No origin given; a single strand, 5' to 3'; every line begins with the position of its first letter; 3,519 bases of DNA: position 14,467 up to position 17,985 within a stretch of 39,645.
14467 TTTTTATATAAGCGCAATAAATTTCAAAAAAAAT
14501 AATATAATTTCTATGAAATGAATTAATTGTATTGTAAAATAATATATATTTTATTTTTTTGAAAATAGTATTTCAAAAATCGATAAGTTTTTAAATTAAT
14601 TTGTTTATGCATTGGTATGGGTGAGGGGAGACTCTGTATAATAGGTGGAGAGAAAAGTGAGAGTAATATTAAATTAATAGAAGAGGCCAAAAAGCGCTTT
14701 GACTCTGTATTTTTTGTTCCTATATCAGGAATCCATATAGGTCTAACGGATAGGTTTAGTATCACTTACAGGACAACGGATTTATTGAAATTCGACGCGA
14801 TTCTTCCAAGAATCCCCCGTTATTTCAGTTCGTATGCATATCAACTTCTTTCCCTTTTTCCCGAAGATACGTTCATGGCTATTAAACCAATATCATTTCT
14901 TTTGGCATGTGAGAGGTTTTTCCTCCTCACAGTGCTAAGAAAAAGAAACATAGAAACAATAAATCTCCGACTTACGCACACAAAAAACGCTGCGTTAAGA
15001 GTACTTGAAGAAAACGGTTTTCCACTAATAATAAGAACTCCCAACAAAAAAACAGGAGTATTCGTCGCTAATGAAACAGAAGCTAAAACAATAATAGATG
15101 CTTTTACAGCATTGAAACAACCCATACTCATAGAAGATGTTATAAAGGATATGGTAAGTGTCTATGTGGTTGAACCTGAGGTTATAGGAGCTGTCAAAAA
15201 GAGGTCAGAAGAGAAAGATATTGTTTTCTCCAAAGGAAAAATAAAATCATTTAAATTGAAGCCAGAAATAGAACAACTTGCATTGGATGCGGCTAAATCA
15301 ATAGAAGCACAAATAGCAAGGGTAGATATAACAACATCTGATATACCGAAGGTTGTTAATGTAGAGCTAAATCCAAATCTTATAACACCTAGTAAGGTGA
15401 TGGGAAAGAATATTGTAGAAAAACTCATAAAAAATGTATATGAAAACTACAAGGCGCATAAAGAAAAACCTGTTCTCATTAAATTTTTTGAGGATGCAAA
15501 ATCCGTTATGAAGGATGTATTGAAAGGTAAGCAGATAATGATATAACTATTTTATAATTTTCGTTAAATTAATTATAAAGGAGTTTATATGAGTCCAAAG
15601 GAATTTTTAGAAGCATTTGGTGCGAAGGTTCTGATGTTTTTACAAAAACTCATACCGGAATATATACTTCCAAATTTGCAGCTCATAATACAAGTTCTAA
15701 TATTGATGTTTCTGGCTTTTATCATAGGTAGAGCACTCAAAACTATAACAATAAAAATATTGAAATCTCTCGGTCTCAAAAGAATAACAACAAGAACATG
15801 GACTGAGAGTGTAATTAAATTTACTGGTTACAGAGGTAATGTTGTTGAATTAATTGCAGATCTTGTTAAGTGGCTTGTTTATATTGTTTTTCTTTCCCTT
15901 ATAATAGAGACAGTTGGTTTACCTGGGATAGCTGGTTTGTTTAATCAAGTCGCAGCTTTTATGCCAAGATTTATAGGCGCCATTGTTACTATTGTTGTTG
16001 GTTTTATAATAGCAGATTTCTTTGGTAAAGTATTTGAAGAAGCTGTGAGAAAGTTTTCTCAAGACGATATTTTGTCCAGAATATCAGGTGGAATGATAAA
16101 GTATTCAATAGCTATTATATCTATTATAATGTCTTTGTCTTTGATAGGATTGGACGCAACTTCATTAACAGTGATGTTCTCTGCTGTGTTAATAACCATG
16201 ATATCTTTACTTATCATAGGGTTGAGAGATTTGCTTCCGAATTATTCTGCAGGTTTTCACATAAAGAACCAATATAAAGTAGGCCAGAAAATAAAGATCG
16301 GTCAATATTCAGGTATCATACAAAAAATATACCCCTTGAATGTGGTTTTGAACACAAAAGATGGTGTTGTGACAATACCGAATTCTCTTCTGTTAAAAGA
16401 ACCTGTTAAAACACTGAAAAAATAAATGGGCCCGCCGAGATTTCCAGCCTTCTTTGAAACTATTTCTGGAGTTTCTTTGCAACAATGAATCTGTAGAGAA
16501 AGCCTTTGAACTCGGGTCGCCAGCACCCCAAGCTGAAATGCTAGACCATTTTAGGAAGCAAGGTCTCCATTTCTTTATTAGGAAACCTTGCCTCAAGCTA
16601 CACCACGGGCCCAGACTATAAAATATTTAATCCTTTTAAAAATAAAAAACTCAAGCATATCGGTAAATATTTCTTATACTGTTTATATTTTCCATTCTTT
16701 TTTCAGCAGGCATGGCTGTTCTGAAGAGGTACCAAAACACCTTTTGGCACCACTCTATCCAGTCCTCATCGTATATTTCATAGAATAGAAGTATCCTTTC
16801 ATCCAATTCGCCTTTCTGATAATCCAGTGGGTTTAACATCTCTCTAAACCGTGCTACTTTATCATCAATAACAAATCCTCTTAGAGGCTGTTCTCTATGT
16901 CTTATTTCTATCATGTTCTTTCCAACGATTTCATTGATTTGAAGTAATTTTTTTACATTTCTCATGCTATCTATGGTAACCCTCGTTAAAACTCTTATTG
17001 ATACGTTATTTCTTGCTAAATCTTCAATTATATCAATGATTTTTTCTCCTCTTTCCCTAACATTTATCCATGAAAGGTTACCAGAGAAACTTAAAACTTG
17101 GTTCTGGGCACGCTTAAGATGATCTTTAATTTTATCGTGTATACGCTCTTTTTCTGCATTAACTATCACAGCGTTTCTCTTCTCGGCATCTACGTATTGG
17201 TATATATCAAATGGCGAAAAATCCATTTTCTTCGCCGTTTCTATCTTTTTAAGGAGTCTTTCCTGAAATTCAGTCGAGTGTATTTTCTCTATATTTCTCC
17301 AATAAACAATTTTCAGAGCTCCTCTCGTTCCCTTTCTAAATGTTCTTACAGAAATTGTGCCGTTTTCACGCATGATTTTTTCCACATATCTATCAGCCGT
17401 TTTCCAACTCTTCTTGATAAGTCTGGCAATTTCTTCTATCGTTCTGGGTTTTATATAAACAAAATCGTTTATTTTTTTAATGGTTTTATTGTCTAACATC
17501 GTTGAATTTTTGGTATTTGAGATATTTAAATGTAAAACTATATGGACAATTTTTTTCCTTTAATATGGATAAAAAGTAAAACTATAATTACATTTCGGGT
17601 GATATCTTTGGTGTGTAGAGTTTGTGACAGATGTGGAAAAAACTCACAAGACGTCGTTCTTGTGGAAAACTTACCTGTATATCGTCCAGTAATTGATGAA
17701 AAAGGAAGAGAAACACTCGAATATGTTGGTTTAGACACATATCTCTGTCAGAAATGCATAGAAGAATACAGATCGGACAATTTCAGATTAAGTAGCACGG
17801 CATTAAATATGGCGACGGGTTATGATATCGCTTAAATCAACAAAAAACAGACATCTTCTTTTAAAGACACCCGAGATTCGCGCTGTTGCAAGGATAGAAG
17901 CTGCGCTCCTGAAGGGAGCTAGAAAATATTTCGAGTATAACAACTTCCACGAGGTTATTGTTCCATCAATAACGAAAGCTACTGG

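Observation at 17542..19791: Overlap-chained cassette: zinc-ribbon protein, anticodon-domain-less AsnRS-type core, radical-SAM (SPASM/twitch-like) enzyme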

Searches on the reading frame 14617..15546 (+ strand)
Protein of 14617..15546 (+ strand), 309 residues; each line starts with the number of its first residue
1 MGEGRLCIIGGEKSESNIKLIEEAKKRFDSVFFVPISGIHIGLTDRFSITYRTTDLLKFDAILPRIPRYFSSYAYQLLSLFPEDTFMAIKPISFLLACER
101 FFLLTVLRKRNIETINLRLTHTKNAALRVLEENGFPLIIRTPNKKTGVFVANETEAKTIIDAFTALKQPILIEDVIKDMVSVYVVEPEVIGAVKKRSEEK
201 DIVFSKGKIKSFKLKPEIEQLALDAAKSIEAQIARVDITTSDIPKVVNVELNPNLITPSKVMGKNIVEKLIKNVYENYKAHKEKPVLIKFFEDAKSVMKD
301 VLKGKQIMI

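Call 24: search_protein_families(library=pfam, proteins=[window:14617-15546:+], max_evalue=0.01)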
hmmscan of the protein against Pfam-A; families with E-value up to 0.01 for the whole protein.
window:14617-15546:+ (309 aa): 3 families
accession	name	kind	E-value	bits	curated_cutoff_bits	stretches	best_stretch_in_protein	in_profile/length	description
PF08443.16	RimK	-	1.8e-17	64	21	1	102-273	6-187/188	RimK-like ATP-grasp domain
PF18030.7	Rimk_N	-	0.0001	22.9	26.4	1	12-81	9-80/94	RimK PreATP-grasp domain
PF13549.11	ATP-grasp_5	-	0.0048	16.7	27.6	0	225-262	176-213/221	ATP-grasp domain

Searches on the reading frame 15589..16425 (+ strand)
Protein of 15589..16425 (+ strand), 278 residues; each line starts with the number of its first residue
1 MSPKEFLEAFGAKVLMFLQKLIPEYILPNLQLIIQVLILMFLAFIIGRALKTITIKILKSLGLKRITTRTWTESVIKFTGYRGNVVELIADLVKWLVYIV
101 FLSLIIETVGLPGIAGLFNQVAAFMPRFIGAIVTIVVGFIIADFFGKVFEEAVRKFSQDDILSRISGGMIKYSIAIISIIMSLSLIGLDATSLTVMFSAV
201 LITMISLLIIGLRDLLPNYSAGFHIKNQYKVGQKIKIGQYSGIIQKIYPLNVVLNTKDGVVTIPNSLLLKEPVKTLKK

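Call 24: search_protein_families(library=pfam, proteins=[window:15589-16425:+], max_evalue=0.01)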
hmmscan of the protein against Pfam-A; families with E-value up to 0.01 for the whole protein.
window:15589-16425:+ (278 aa): 2 families
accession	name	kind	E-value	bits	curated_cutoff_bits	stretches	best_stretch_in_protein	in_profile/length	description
PF05552.17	MS_channel_1st_1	-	1.1e-07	32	22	1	115-157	4-46/50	Mechanosensitive ion channel, conserved TM helix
PF00924.24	MS_channel_2nd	-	1.4e-06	28.7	20.2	1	225-274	14-64/68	Mechanosensitive ion channel, beta-domain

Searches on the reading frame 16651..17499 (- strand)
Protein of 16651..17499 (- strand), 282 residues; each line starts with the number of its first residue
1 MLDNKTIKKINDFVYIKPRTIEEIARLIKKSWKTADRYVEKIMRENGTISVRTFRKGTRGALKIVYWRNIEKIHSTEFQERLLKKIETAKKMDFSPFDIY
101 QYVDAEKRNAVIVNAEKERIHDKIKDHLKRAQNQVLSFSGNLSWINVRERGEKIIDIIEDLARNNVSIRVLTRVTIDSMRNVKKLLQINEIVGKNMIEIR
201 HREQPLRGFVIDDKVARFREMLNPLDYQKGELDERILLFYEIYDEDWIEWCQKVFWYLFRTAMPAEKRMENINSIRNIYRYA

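Call 24: search_protein_families(library=pfam, proteins=[window:16651-17499:-], max_evalue=0.01)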
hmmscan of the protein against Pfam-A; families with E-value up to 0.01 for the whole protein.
window:16651-17499:- (282 aa): 1 family
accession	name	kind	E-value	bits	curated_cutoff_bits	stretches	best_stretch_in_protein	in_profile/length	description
PF24033.1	DUF7342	-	0.0026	18.2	31.6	1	17-91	16-91/150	Family of unknown function (DUF7342)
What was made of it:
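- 16651..17499 (-): P282: a divergently transcribed 282-aa gene and the only conserved neighbour of ORF2 in its own lineage. Probably a winged-helix regulator with an unknown C-terminal domain. Pfam gives DUF7342 below threshold (call 24).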

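Call 37: search_protein_families(library=ncbifam, proteins=[window:16651-17499:-], max_evalue=0.00001)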
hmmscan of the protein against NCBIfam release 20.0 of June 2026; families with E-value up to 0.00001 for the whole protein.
window:16651-17499:- (282 aa): 0 families

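Call 49: search_solved_structures(query=window:16651-17499:-, max_evalue=1)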
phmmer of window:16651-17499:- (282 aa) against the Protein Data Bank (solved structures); distinct sequences matched with E-value up to 1: 2.
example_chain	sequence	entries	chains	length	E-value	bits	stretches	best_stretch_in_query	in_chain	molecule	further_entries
7uj6_A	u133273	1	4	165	0.18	14.4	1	20-115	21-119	Outer surface protein C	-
4e0h_A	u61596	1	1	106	0.65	12.5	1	223-268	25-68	Mitochondrial FAD-linked sulfhydryl oxidase ERV1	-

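Call 70: search_protein_representatives(protein=window:16651-17499:-)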
Query: 282 residues. Proteins with E-value up to 0.001 (for the whole library): 154; up to 1e-10: 126; up to 1e-30: 72. The best 150 are listed.
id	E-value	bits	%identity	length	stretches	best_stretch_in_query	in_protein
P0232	2.8e-75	269.5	48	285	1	2-278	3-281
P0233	3.0e-68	246.4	40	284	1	5-275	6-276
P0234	1.2e-67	244.5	46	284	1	1-276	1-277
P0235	6.2e-67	242.2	46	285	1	1-277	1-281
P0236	7.8e-67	241.8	42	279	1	4-274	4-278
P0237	4.5e-66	239.3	44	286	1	3-276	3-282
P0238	7.0e-66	238.7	40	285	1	8-275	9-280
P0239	4.2e-65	236.2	42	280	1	2-275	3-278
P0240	9.3e-65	235.0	43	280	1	5-279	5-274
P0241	3.9e-64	233.0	43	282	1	2-280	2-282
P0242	6.3e-64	232.3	41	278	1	1-275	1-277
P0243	1.1e-62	228.2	40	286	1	2-279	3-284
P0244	1.1e-62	228.2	42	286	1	2-278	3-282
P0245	1.8e-62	227.5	41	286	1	2-272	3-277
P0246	2.7e-62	227.0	53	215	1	65-277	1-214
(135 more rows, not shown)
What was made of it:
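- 16651..17499 (-): The family comprises 154 clusters, all about 270-290 aa (call 70).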

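Call 90: search_solved_structures(query=A5, max_evalue=1)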
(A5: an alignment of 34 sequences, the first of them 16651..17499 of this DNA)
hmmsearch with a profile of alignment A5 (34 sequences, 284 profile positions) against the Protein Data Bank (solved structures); distinct sequences matched with E-value up to 1: 3.
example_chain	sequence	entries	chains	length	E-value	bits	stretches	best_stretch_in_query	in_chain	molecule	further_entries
1uly_A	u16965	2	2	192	0.011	18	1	5-54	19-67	hypothetical protein PH1932 | hypothetical transcription regulator protein, PH1932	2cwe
2kko_A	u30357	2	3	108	0.71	12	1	5-61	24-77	POSSIBLE TRANSCRIPTIONAL REGULATORY PROTEIN (POSSIBLY ARSR-FAMILY) | Possible transcriptional regulatory arsR-family protein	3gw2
7r1c_N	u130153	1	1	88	0.99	11.6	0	149-186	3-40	Gas vesicle structural protein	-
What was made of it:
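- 16651..17499 (-): A weak ArsR-type wHTH match covers residues 5-54 (E = 0.011 to 1uly, call 90).
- Tried and rejected: No Pfam, NCBIfam or PDB family was found beyond a weak wHTH match (calls 24, 37, 49, 90).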

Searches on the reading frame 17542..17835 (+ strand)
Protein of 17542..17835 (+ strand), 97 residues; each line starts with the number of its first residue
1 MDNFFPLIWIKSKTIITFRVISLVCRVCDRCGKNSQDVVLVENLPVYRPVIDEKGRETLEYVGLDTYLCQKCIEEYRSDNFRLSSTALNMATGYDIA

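Call 3: search_protein_families(library=pfam, proteins=[window:17542-17835:+], max_evalue=0.1)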
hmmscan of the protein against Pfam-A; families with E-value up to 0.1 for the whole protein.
window:17542-17835:+ (97 aa): 2 families
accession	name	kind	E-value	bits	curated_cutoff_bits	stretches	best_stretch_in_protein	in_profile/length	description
PF06827.20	zf-FPG_IleRS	-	0.007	16.6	21.3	0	27-45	3-21/30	Zinc finger found in FPG and IleRS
PF24734.1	DUF7685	-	0.046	14.1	27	0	28-40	2-16/43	Domain of unknown function (DUF7685)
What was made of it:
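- On Zinc-ribbon proteins (ORF1): The best Pfam match scores 16.6 bits against 21.3 (call 3).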

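Call 4: search_protein_families(library=ncbifam, proteins=[window:17542-17835:+], max_evalue=0.1)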
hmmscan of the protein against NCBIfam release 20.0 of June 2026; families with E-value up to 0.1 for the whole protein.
window:17542-17835:+ (97 aa): 2 families
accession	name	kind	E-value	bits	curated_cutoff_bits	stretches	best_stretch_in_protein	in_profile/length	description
NF041603.1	Cys_rich_47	subfamily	0.0028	17.7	35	0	17-32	19-34/39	PSPA7_2676 family Cys-rich small protein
TIGR00310.1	ZPR1_znf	domain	0.09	12.1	78.3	0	12-53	16-58/192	ZPR1 zinc finger domain-containing protein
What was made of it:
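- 17542..17835 (+): ORF1: a 97-aa Cys-rich small protein (C25xxC28xxC31...C69xxC72) restricted to one clade. A possible alternative GTG start lies at 17611. No family reaches its cutoff (calls 3, 4).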

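Call 58: find_homologous_proteins(query=window:17542-17835:+, max_evalue=0.01)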
Query window:17542-17835:+ (97 aa): 2 proteins with E <= 0.01 among 2 candidates.
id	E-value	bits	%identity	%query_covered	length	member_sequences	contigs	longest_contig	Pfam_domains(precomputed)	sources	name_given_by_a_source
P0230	1.4e-57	209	98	100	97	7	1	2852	-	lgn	-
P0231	3.4e-47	176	80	100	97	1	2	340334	-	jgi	jgi:hypothetical protein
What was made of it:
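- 17542..17835 (+): Only two relatives, at 98% and 80% identity, among 5.8e9 clusters (call 58).
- ORF1 has 2 relatives in 5.8e9 clusters (call 58).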

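Call 80: predict_structure(alignment_id=A4)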
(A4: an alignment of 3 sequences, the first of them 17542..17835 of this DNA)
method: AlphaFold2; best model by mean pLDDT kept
length: 97 residues; sequences in the alignment: 3
mean_pLDDT: 54.1   pTM: 0.38
mean pLDDT of the five models: 54.1, 49.2, 46.9, 43.4, 37.5
residues with pLDDT >= 90: 0; 70-90: 17; 50-70: 38; < 50: 42
segments of 3 or more residues with pLDDT < 50: 1-19, 21-25, 80-97
pLDDT, mean of each block of 10 residues (from residue 1): 28 45 55 70 64 80 68 62 32 30
secondary structure, 60 per line:
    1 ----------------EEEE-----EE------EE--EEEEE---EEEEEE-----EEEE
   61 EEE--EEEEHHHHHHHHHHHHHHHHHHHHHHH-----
elements in order: E17-20 E38-42 E46-51 E57-63 E66-69 H70-92
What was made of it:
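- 17542..17835 (+): The AF2 model is unusable at pLDDT 54 (call 80).
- On Zinc-ribbon proteins (ORF1): The AF2 model has pLDDT 54 and is not usable (call 80).
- Tried and rejected: ORF1 structure prediction. pLDDT was 54, so no fold search was attempted (call 80).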
